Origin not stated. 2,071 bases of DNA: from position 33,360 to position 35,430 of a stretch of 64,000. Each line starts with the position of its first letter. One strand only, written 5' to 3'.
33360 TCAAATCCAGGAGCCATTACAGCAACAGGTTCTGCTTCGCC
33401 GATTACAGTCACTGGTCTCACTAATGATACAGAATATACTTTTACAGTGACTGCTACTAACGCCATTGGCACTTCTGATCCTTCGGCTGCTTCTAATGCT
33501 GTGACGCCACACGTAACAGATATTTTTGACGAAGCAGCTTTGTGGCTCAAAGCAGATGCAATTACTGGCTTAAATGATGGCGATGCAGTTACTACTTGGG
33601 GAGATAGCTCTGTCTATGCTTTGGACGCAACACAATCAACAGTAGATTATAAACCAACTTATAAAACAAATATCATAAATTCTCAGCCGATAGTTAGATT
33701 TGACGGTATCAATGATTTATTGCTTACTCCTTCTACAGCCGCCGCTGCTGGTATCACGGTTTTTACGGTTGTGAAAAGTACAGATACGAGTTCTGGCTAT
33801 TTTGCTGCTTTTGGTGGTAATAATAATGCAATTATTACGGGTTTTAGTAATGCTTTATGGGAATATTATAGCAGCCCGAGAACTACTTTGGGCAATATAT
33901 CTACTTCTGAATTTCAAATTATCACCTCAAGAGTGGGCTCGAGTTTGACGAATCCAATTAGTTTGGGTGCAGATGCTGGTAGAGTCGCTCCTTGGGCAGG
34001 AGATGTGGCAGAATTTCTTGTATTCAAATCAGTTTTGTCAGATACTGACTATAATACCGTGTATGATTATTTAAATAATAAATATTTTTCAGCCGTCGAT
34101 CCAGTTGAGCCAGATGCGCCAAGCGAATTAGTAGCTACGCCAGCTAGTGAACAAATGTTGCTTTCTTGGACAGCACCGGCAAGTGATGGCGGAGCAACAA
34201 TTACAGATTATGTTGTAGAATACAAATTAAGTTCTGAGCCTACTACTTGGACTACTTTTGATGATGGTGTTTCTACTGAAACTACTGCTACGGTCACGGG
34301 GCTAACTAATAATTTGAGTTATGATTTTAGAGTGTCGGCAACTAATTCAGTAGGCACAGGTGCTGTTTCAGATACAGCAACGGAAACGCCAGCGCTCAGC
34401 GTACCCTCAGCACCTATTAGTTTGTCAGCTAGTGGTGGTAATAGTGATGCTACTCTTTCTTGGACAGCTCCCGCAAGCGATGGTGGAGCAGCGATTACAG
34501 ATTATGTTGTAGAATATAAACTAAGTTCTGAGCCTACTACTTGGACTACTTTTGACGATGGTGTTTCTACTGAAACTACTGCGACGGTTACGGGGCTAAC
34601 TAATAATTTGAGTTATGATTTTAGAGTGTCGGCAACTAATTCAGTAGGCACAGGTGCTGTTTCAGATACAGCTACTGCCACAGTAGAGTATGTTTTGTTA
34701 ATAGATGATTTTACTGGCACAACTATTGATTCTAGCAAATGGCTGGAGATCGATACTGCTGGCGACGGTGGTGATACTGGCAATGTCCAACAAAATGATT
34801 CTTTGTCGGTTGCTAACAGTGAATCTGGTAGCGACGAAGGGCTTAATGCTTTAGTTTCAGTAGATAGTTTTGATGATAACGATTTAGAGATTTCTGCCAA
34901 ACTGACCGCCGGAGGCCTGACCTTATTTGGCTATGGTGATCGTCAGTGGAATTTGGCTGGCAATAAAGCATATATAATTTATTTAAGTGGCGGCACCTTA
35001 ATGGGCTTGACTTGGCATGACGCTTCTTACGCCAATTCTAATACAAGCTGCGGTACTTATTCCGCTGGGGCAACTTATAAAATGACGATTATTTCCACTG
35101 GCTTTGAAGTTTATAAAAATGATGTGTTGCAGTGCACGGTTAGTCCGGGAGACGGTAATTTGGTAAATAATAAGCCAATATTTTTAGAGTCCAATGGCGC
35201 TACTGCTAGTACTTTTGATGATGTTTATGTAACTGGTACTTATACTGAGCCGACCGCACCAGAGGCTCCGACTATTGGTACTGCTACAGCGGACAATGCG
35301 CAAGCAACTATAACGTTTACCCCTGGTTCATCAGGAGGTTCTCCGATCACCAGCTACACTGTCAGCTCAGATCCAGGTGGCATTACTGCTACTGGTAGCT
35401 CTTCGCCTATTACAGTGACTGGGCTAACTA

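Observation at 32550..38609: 6-kb gene encoding a surface protein with an SGNH/SASA-type esterase domain embedded among LamG-like and FN3 modules, ending in a peptidoglycan-binding domain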

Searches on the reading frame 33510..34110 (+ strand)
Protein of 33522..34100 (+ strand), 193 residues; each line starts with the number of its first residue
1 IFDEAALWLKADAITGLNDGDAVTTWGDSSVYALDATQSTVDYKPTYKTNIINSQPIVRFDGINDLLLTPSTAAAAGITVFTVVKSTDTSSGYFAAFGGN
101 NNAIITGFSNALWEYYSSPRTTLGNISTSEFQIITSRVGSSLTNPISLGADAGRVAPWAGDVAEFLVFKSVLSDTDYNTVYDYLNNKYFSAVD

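Call 7: search_protein_families(library=pfam, proteins=[window:33510-34110:+], max_evalue=10)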
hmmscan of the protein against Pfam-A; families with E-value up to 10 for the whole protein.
window:33510-34110:+ (200 aa): 1 family
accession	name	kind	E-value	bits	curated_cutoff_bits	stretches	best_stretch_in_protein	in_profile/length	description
PF13385.13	Laminin_G_3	-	0.0092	16.6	27.6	1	144-179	113-148/151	Concanavalin A-like lectin/glucanases superfamily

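Call 77: search_protein_families(library=pfam, proteins=[window:33522-34100:+], max_evalue=1)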
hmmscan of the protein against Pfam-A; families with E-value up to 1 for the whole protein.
window:33522-34100:+ (193 aa): 1 family
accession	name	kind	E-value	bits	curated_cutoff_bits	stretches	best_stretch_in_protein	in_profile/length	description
PF13385.13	Laminin_G_3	-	0.0083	16.7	27.6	1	140-175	113-148/151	Concanavalin A-like lectin/glucanases superfamily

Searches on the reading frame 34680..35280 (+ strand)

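Call 7: search_protein_families(library=pfam, proteins=[window:34680-35280:+], max_evalue=10)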
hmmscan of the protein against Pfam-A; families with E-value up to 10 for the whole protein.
window:34680-35280:+ (200 aa): 1 family
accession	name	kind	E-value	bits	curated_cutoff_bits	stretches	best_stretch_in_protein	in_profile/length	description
PF15892.11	BNR_4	-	0.15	11.9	27.3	1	94-174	160-237/272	BNR repeat-containing family member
